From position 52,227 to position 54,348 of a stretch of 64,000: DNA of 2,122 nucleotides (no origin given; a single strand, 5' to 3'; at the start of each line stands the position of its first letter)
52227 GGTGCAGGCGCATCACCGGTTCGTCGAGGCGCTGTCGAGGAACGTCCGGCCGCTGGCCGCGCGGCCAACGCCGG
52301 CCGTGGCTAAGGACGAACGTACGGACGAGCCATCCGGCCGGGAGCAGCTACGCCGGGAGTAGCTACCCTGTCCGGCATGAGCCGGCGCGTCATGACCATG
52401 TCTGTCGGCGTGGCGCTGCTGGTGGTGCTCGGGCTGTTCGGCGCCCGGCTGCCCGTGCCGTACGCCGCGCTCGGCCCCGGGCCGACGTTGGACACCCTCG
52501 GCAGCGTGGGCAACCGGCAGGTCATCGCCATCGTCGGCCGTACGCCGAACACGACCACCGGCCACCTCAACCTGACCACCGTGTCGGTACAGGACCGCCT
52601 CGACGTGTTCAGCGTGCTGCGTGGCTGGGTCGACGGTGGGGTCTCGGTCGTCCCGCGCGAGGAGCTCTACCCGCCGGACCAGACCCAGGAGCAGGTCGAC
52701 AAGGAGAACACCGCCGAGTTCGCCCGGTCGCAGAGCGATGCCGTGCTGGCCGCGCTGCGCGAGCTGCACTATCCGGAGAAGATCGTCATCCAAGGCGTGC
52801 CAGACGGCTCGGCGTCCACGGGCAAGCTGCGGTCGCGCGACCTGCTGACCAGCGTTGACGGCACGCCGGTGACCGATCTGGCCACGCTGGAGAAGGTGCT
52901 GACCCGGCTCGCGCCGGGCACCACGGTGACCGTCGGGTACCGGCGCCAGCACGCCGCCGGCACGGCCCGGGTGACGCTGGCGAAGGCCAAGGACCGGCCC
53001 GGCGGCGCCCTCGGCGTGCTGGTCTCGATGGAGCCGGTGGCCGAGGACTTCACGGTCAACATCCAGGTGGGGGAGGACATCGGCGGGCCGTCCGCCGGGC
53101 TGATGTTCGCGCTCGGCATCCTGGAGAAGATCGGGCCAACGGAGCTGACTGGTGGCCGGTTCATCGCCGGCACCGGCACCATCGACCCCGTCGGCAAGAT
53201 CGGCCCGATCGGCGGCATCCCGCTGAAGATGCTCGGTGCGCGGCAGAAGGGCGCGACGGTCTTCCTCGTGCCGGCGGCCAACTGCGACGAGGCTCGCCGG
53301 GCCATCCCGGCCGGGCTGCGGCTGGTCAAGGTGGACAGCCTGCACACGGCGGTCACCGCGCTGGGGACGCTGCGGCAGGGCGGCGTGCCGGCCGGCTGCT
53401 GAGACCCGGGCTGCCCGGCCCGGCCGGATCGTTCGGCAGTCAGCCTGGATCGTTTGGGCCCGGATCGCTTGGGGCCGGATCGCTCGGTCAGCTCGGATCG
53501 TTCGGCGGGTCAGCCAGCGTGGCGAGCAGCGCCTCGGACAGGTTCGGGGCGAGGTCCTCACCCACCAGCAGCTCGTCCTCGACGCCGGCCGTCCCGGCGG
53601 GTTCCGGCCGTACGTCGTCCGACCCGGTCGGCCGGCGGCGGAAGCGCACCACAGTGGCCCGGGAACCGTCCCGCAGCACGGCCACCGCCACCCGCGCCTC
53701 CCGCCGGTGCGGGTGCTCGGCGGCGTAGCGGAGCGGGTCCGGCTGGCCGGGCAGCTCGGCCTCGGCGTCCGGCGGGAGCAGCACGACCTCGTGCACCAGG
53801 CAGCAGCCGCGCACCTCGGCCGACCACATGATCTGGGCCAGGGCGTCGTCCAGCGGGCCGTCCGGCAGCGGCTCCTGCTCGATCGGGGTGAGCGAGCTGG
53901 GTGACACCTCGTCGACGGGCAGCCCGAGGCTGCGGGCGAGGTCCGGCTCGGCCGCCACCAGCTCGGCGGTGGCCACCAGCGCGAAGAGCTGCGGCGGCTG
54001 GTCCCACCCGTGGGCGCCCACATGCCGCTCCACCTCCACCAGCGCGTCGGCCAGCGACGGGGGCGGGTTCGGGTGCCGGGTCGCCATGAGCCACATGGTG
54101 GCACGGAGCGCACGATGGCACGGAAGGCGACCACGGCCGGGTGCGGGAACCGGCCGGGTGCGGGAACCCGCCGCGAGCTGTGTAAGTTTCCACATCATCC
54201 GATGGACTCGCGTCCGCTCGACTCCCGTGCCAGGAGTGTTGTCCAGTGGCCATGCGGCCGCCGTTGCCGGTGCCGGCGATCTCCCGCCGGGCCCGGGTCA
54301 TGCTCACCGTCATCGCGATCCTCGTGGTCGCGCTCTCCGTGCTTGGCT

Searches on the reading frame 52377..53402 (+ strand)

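Call 10: search_protein_families(library=pfam, proteins=[window:52377-53402:+])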
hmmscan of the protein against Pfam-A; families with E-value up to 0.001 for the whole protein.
window:52377-53402:+ (341 aa): 3 families
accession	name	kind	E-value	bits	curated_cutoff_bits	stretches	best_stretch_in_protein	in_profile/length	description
PF13180.12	PDZ_2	-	1.2e-10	41.9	27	1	132-201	12-80/80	PDZ domain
PF05362.19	Lon_C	-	2.1e-06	27.9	21.1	1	236-313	108-182/205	Lon protease (S16) C-terminal proteolytic domain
PF17820.7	PDZ_6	-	0.00015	21.9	27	1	137-190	2-54/54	PDZ domain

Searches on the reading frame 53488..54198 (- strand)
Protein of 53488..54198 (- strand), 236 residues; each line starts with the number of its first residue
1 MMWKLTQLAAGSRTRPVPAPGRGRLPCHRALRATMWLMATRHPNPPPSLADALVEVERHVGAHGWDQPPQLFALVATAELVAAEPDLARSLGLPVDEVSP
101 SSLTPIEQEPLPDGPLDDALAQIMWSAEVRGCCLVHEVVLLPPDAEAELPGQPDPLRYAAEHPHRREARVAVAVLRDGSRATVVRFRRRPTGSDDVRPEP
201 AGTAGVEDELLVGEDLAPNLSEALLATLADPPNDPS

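Call 10: search_protein_families(library=pfam, proteins=[window:53488-54198:-])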
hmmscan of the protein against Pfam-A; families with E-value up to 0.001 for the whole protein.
window:53488-54198:- (236 aa): 0 families

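Call 44: search_protein_families(library=ncbifam, proteins=[window:53488-54198:-], max_evalue=0.01)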
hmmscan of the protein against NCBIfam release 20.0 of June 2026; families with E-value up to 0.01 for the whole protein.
window:53488-54198:- (236 aa): 1 family
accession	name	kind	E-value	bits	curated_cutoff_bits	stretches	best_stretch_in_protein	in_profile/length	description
NF040618.1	PPA1309_fam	subfamily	5e-53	179.5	70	1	49-229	1-164/164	PPA1309 family protein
